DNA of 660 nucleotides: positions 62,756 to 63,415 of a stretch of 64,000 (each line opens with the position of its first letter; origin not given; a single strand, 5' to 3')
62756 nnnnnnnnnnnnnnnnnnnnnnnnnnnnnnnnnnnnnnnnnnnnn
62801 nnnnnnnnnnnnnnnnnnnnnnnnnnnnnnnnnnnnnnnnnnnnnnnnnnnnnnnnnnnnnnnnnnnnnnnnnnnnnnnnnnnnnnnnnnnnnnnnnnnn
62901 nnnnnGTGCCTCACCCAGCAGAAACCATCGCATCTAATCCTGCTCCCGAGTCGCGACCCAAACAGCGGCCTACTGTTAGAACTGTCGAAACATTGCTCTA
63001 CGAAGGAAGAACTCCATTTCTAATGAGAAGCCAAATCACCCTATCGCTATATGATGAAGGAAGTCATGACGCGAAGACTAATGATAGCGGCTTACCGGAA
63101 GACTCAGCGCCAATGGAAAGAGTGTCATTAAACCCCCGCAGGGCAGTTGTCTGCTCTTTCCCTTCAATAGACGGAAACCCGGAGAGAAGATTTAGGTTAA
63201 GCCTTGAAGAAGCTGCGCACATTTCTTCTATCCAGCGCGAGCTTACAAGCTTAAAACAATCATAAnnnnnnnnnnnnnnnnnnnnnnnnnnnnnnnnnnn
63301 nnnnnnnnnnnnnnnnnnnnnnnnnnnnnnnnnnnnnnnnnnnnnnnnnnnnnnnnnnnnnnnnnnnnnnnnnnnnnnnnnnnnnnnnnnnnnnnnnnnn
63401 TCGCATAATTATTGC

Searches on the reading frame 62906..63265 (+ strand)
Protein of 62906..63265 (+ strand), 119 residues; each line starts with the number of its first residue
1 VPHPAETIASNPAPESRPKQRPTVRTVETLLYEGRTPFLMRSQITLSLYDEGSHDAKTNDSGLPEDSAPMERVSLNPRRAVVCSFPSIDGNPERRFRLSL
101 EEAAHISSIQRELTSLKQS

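Call 7: search_protein_families(library=pfam, proteins=[window:62906-63265:+], max_evalue=1)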
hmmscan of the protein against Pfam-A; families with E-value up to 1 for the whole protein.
window:62906-63265:+ (119 aa): 0 families

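Call 10: find_homologous_proteins(query=window:62906-63262:+, max_evalue=0.01)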
Query window:62906-63262:+ (119 aa): 6 proteins with E <= 0.01 among 13 candidates.
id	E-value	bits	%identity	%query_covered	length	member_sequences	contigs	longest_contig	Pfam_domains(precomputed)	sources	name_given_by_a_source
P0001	1.4e-66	239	94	100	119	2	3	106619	-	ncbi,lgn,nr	ncbi:MAG: hypothetical protein KBD51_01315 [Candidatus Levybacteria bacterium]|nr:hypothetical prote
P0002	7.0e-51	189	77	99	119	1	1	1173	-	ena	-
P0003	2.5e-50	187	75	99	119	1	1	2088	-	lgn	-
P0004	1.6e-49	185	75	98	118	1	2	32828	-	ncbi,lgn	-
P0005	3.7e-33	132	59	98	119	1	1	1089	-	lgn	-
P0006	9.0e-33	131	58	98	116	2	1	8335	-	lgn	-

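Call 12: find_encoding_contigs(protein=P0004, flank=4000, max_places=3)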
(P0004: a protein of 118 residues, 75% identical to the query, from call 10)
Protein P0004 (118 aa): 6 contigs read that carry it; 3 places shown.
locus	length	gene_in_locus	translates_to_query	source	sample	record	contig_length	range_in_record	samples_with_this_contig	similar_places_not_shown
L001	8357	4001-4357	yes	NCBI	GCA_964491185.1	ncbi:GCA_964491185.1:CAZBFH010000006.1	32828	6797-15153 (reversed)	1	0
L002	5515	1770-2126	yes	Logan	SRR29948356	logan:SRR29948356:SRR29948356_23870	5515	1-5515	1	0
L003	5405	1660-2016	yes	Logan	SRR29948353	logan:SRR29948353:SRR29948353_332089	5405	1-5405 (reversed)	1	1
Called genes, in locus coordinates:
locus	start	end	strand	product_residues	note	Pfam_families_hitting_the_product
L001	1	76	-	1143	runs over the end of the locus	PF04563:RNA_pol_Rpb2_1, PF04561:RNA_pol_Rpb2_2, PF04565:RNA_pol_Rpb2_3, PF10385:RNA_pol_Rpb2_45, PF00562:RNA_pol_Rpb2_6, PF04560:RNA_pol_Rpb2_7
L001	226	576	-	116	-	PF06262:Zincin_1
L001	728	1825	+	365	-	PF00438:S-AdoMet_synt_N, PF02772:S-AdoMet_synt_M, PF02773:S-AdoMet_synt_C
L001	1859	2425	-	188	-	PF02469:Fasciclin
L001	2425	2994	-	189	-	PF00440:TetR_N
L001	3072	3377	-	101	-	-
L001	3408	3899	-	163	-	-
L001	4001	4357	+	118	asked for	-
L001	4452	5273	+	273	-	PF17773:UPF0176_N, PF00581:Rhodanese, PF12368:Rhodanese_C (weak)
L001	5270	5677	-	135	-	PF21619:DUF6855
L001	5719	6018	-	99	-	PF08922:DUF1905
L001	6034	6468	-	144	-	-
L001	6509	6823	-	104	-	PF00581:Rhodanese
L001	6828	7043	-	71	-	PF00403:HMA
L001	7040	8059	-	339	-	PF02683:DsbD_TM (weak), PF13386:DsbD_2, PF13473:Cupredoxin_1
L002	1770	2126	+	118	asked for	-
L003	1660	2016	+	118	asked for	-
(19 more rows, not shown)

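Call 13: find_encoding_contigs(protein=P0006, flank=4000, max_places=3)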
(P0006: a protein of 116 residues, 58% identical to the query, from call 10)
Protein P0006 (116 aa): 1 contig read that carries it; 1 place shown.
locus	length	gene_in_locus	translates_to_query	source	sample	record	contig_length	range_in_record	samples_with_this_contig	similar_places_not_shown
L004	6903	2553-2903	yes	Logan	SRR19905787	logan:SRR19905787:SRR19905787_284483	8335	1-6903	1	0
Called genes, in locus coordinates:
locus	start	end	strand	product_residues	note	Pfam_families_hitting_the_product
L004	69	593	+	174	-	PF03703:bPH_2 (weak)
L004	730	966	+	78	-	-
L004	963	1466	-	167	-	-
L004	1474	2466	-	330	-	PF01699:Na_Ca_ex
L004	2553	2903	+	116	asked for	-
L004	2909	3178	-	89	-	-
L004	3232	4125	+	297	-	PF17773:UPF0176_N, PF00581:Rhodanese, PF12368:Rhodanese_C (weak)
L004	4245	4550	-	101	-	PF08922:DUF1905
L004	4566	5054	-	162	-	-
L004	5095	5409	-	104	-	PF00581:Rhodanese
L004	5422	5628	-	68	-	PF00403:HMA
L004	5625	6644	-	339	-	PF13386:DsbD_2, PF13473:Cupredoxin_1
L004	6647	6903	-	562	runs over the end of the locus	?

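Call 14: find_encoding_contigs(protein=P0001, flank=4000, max_places=3)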
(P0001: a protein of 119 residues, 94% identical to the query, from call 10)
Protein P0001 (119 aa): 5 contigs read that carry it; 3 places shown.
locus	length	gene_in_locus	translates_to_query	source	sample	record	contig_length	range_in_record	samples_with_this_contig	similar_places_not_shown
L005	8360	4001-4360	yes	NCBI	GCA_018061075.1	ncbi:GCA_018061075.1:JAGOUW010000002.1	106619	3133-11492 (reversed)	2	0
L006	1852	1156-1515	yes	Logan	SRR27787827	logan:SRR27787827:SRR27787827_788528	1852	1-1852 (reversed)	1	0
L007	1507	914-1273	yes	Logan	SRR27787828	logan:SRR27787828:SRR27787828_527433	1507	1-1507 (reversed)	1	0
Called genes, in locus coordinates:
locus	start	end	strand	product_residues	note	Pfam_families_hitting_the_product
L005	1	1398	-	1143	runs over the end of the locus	PF04563:RNA_pol_Rpb2_1, PF04561:RNA_pol_Rpb2_2, PF04565:RNA_pol_Rpb2_3, PF10385:RNA_pol_Rpb2_45, PF00562:RNA_pol_Rpb2_6, PF04560:RNA_pol_Rpb2_7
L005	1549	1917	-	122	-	PF06262:Zincin_1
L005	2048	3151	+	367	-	PF00438:S-AdoMet_synt_N, PF02772:S-AdoMet_synt_M, PF02773:S-AdoMet_synt_C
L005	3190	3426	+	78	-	-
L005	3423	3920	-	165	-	-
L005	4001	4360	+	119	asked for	-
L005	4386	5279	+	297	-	PF17773:UPF0176_N, PF00581:Rhodanese, PF12368:Rhodanese_C (weak)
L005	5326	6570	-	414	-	PF00764:Arginosuc_synth, PF06508:QueC (weak), PF20979:Arginosuc_syn_C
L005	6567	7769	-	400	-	PF00206:Lyase_1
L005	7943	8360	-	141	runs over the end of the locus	PF21619:DUF6855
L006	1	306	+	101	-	?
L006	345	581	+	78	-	-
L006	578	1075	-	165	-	-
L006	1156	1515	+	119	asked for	-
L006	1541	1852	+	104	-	?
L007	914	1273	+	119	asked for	-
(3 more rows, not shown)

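Call 15: find_encoding_contigs(protein=P0002, flank=2000, max_places=2)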
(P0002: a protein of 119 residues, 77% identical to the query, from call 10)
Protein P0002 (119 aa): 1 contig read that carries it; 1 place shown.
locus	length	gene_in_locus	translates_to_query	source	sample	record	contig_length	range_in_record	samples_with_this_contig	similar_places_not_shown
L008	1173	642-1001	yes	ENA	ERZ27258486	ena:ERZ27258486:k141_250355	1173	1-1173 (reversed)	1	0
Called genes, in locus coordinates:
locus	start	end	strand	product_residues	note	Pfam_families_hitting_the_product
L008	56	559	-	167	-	-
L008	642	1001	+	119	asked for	-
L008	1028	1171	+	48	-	?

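Call 16: find_encoding_contigs(protein=P0003, flank=2000, max_places=2)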
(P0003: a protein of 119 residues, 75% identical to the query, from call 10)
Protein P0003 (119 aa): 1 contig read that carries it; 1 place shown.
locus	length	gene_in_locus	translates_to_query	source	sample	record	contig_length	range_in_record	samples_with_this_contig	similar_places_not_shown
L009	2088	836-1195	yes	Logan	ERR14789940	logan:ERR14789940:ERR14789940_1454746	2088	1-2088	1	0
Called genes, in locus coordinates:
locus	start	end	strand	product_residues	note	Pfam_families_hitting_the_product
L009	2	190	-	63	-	?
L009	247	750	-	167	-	-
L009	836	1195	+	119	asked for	-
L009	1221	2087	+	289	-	?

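Call 17: find_encoding_contigs(protein=P0005, flank=2000, max_places=2)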
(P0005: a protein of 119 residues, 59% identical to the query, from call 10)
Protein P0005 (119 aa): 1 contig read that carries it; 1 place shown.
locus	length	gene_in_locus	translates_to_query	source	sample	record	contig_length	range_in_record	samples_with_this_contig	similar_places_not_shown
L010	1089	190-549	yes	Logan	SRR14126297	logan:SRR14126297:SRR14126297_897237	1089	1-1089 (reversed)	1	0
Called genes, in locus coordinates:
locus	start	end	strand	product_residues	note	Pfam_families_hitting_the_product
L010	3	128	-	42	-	?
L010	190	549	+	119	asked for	-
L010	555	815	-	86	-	-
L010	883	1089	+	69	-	?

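Call 24: search_solved_structures(query=A1, max_evalue=10, show_alignments=2)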
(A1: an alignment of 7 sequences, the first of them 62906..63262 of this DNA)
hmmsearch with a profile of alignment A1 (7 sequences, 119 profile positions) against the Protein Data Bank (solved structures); distinct sequences matched with E-value up to 10: 1.
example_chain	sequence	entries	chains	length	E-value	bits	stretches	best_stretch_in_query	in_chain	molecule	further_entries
2cz2_A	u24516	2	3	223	0.58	13.6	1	17-117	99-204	Maleylacetoacetate isomerase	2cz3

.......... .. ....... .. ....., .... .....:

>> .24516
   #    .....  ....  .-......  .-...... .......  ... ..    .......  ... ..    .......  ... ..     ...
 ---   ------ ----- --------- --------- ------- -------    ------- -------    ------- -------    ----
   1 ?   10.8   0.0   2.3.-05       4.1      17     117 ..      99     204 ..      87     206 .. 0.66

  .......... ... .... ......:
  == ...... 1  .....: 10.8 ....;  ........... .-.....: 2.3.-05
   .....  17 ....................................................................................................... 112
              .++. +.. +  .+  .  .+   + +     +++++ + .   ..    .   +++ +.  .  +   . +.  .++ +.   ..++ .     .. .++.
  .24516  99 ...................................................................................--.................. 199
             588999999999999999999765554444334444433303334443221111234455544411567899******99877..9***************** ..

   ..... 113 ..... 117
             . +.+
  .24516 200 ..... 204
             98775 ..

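Call 25: search_protein_families(library=ncbifam, alignment_id=A1, max_evalue=10)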
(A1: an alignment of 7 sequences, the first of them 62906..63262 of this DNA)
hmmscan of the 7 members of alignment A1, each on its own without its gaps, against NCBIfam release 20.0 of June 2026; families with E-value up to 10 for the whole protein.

A. member 1, window:62906-63262:+ (119 aa): 0 families

B. families by the number of members that match (of 7 scanned): 1 family
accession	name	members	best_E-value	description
TIGR03848.1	MSMEG_4193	1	0.2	MSMEG_4193 family putative phosphomutase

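Call 28: predict_structure(alignment_id=A1)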
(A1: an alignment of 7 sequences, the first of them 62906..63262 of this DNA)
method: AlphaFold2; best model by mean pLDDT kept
length: 119 residues; sequences in the alignment: 7
mean_pLDDT: 66.8   pTM: 0.51
mean pLDDT of the five models: 66.8, 62.2, 58.2, 56.6, 47.6
residues with pLDDT >= 90: 0; 70-90: 56; 50-70: 43; < 50: 20
segments of 3 or more residues with pLDDT < 50: 58-64, 66-74
pLDDT, mean of each block of 10 residues (from residue 1): 59 58 81 69 78 50 43 53 79 81 84 67
secondary structure, 60 per line:
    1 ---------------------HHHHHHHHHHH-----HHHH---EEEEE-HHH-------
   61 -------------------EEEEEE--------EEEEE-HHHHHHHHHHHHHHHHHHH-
elements in order: H22-32 H38-41 E45-49 E80-85 E94-98 H100-118

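Call 29: search_protein_representatives(alignment_id=A1)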
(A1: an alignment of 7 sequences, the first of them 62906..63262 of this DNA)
Query: 7 sequences, 119 profile positions. Proteins with E-value up to 0.001 (for the whole library): 2; up to 1e-10: 1; up to 1e-30: 1. The best 2 are listed.
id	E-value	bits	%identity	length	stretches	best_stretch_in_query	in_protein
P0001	5.0e-64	230.0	-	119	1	1-118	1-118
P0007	7.8e-10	55.1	-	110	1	1-112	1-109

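Call 32: find_encoding_contigs(protein=P0007, flank=4000, max_places=3)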
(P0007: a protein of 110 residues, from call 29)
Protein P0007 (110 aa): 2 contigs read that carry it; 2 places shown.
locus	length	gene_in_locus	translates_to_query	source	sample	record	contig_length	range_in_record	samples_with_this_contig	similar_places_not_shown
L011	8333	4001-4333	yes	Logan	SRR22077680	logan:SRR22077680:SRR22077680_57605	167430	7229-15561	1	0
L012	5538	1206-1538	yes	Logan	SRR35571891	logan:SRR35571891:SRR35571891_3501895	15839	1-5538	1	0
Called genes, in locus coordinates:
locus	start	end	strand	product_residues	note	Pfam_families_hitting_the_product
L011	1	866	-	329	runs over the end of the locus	-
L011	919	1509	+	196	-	-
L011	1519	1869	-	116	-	PF06262:Zincin_1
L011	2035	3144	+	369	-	PF00438:S-AdoMet_synt_N, PF02772:S-AdoMet_synt_M, PF02773:S-AdoMet_synt_C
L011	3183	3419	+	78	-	-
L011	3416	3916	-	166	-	-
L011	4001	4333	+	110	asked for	-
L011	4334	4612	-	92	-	-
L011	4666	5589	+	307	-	PF17773:UPF0176_N, PF00581:Rhodanese, PF12368:Rhodanese_C (weak)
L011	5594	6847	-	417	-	PF00764:Arginosuc_synth, PF06508:QueC (faint), PF20979:Arginosuc_syn_C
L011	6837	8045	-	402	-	PF00206:Lyase_1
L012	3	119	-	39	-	?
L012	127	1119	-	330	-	PF01699:Na_Ca_ex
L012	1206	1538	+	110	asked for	-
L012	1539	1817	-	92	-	-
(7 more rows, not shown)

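Call 34: find_homologous_proteins(query=P0007, max_evalue=0.01)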
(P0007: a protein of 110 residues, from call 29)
Query P0007 (110 aa): 1 proteins with E <= 0.01 among 13 candidates.
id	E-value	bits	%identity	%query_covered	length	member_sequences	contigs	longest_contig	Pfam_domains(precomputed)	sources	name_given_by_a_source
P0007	1.1e-65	236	100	100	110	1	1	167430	-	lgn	-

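Call 36: find_related_loci(query=A2, collection=genome_contigs, flank=3000)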
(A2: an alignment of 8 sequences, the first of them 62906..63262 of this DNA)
Query A2 (119 aa) in genome_contigs; peptide patterns used: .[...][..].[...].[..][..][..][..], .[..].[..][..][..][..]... (x = any residue, [..] = any of these).
33 stretches matched a pattern; 3 encode a relative of the query (tblastn E <= 1e-3); 3 distinct loci.
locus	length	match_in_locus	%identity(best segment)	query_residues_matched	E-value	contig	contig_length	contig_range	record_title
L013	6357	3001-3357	93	1-119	1e-73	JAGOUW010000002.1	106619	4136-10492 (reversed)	MAG: Candidatus Levyibacteriota bacterium isolate Gw_Eff_bin_531 Gw_Eff_226_length_106619_cov_9.726618, whole genome sho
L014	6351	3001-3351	74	1-117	1e-56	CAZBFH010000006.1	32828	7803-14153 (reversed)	MAG TPA_asm: uncultured Gammaproteobacteria bacterium isolate SRP342105_co2_162 genome assembly, contig: NODE_1339_lengt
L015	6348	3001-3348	57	1-117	9e-37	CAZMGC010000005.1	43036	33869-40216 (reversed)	MAG TPA_asm: uncultured Gammaproteobacteria bacterium isolate SRP278252_co2_146 genome assembly, contig: NODE_1552_lengt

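Call 39: search_protein_families(library=phrogs, proteins=[window:62906-63262:+, P0007], max_evalue=1)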
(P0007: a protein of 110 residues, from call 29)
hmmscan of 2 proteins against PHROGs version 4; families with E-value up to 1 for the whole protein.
window:62906-63262:+ (119 aa): 0 families

P0007 (110 aa): 2 families
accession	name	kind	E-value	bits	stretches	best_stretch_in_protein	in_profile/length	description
phrog_13897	-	unknown function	0.28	12.1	1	87-109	5-27/43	-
phrog_21259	-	unknown function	0.52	11.5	1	69-100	5-36/86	-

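Call 40: search_protein_families(library=padloc, proteins=[window:62906-63262:+, P0007], max_evalue=1)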
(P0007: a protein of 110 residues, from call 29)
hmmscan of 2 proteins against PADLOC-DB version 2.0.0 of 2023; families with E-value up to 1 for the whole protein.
window:62906-63262:+ (119 aa): 0 families

P0007 (110 aa): 0 families

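Call 62: fold_search(model_id=the predicted structure, library=pdb)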
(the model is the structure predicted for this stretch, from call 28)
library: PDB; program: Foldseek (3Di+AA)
matches with E <= 10: 291; with E <= 0.001: 0
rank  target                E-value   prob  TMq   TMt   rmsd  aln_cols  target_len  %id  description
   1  2w9j_B                3.5e-01  0.33  0.29  0.39   6.3        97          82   11  The crystal structure of SRP14 from the Schizosaccharomyces pombe signal recognition particle (released 2009-02-03)
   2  8esd_S                5.9e-01  0.28  0.29  0.42   6.1        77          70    9  Crystal structure of COMMD7-COMMD9-COMMD5-COMMD10 tetramer (released 2023-05-24)
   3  8f2r_E                6.7e-01  0.12  0.26  0.18  13.2       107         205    7  Human CCC complex (released 2023-05-24)
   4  5hoo_A                8.6e-01  0.08  0.22  0.11  12.9       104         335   19  Crystal structure of the Mos1 Strand Transfer Complex (released 2016-06-01)
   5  6lqm_W                9.2e-01  0.18  0.25  0.29   5.4        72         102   14  Cryo-EM structure of a pre-60S ribosomal subunit - state C (released 2020-08-26)
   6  9g6k_LG               9.2e-01  0.08  0.21  0.18  26.2       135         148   12  LSU structure derived from the LSU sample of the mitoribosome from T. gondii. (released 2024-12-11)
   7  5hoo_B                1.0e+00  0.08  0.22  0.11  13.2       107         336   20  Crystal structure of the Mos1 Strand Transfer Complex (released 2016-06-01)
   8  9q6a_B                1.1e+00  0.16  0.28  0.18   9.1        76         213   12  Crystal structure of octameric COMMD-like protein MBK5214510 from Flavobacteriaceae bacterium (released 2025-10-01)
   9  6sy0_A                1.2e+00  0.14  0.22  0.19  14.0        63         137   16  Structure of the Plasmodium falciparum SIP2 DNA-binding AP2 tandem repeat in complex with two SPE2 half-sites (released 2020-10-07)
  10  6lss_W                1.2e+00  0.11  0.22  0.24   5.8        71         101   14  Cryo-EM structure of a pre-60S ribosomal subunit - state preA (released 2020-08-26)
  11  9q6a_A                1.3e+00  0.15  0.28  0.17   9.1        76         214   12  Crystal structure of octameric COMMD-like protein MBK5214510 from Flavobacteriaceae bacterium (released 2025-10-01)
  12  6sy0_B                1.4e+00  0.15  0.21  0.20   3.9        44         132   18  Structure of the Plasmodium falciparum SIP2 DNA-binding AP2 tandem repeat in complex with two SPE2 half-sites (released 2020-10-07)
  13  8inf_W                1.4e+00  0.10  0.21  0.24   5.8        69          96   14  human nuclear pre-60S ribosomal particle - State F' (released 2023-08-09)
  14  8f2r_H                1.6e+00  0.21  0.32  0.23   5.9        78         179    9  Human CCC complex (released 2023-05-24)
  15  4uyk_B                1.6e+00  0.20  0.36  0.44   6.7        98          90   14  Crystal structure of a Signal Recognition Particle Alu domain in the elongation arrest conformation (released 2014-11-05)
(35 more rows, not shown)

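Call 66: search_dna_similar(query=window:62906-63262:+, collection=phages, mode=protein, max_evalue=1, max_rows=5)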
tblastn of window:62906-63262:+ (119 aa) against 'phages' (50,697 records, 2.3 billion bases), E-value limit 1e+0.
No match.

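Call 67: search_dna_similar(query=window:62906-63262:+, collection=plasmids, mode=protein, max_evalue=1, max_rows=5)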
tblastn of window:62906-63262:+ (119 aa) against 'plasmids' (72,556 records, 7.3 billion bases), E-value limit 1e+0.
No match.

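Call 68: find_related_loci(query=A2, collection=viral_contigs, flank=3000)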
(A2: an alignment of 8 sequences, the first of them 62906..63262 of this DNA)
Query A2 (119 aa) in viral_contigs; peptide patterns used: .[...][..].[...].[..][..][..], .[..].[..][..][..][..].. (x = any residue, [..] = any of these).
6 stretches matched a pattern, but none encodes a relative of the query by tblastn (E <= 1e-3).
